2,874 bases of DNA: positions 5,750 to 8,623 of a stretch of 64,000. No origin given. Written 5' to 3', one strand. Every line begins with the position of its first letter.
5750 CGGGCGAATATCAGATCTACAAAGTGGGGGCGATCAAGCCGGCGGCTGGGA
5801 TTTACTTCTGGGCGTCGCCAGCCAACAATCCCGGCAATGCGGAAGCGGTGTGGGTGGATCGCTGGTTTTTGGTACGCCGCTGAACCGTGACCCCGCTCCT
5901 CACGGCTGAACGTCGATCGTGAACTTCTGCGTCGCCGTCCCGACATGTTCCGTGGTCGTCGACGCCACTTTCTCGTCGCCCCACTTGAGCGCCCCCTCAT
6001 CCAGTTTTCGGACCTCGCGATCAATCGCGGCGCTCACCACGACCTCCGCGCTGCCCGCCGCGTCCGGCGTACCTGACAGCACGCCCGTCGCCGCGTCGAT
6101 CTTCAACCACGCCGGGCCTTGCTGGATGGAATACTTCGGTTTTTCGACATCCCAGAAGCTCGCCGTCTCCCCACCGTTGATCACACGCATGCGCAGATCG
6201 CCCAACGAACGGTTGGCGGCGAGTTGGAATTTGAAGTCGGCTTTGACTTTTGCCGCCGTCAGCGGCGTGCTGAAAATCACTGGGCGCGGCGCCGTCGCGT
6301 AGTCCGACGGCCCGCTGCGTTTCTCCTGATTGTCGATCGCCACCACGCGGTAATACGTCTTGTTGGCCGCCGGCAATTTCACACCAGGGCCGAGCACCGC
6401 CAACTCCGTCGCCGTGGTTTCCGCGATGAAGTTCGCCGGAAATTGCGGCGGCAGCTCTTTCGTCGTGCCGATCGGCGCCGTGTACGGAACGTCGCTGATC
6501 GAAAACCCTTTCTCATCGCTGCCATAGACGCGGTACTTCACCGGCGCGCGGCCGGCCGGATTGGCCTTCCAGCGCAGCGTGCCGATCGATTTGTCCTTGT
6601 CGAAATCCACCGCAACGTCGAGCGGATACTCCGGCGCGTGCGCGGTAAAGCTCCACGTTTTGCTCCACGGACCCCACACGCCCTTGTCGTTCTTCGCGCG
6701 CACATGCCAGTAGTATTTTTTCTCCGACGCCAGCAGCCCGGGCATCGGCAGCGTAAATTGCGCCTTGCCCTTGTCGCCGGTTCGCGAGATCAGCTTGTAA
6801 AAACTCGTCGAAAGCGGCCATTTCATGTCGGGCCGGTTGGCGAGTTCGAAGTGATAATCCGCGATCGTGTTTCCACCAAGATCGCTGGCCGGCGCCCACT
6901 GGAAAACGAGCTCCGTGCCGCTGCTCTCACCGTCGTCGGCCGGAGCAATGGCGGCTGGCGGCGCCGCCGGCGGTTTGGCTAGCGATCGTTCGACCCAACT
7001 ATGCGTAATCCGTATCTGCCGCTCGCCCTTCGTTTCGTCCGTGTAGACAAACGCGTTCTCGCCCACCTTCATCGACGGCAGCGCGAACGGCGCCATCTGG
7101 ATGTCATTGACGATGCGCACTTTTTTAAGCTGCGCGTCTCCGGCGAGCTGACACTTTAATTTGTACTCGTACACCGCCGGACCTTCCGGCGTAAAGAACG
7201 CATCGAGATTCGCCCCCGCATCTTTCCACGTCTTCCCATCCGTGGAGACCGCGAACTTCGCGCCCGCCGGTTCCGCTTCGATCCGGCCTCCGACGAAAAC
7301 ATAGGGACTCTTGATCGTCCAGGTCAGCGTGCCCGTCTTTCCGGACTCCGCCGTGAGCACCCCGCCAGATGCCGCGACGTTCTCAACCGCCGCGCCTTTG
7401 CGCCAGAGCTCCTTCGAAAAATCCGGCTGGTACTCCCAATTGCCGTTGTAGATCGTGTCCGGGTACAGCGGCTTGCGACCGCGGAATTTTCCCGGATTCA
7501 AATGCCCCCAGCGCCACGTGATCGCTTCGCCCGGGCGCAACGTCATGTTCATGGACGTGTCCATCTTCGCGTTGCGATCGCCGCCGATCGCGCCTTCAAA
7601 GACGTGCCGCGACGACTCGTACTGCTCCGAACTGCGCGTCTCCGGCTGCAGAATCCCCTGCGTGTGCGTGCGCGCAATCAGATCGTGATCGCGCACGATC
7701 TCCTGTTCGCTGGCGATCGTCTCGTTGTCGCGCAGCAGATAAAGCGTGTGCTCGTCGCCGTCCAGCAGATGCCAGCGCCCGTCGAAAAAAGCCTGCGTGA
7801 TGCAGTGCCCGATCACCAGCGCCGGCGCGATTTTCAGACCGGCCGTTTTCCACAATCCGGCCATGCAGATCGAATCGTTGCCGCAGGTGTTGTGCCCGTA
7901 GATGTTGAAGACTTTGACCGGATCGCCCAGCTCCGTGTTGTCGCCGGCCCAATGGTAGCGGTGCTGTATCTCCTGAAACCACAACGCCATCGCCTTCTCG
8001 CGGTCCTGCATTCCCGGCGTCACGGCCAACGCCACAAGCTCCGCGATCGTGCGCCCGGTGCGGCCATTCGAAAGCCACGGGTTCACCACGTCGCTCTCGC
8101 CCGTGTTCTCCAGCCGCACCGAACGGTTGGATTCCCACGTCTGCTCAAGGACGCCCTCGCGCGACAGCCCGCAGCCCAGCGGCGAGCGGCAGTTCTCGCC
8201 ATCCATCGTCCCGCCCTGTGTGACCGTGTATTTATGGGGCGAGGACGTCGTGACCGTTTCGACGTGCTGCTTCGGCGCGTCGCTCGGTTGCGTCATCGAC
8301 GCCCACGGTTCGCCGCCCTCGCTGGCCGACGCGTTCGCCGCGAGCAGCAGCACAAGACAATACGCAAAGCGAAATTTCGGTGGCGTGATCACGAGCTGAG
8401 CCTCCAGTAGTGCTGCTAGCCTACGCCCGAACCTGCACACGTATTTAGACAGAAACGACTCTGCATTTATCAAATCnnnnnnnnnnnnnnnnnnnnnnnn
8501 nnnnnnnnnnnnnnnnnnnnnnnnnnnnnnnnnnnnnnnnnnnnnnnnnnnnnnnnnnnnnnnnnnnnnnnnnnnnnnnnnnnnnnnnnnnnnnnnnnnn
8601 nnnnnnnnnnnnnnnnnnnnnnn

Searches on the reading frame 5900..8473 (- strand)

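Call 33: search_protein_families(library=pfam, proteins=[window:5900-8473:-], max_evalue=0.0001)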
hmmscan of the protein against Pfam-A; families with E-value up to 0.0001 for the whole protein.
window:5900-8473:- (857 aa): 1 family
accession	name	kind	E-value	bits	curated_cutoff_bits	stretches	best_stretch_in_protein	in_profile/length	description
PF25788.1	Ig_Rha78A_N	-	1.2e-07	32.4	27.4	1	522-610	20-100/105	Rha78A-like, N-terminal immunoglobulin domain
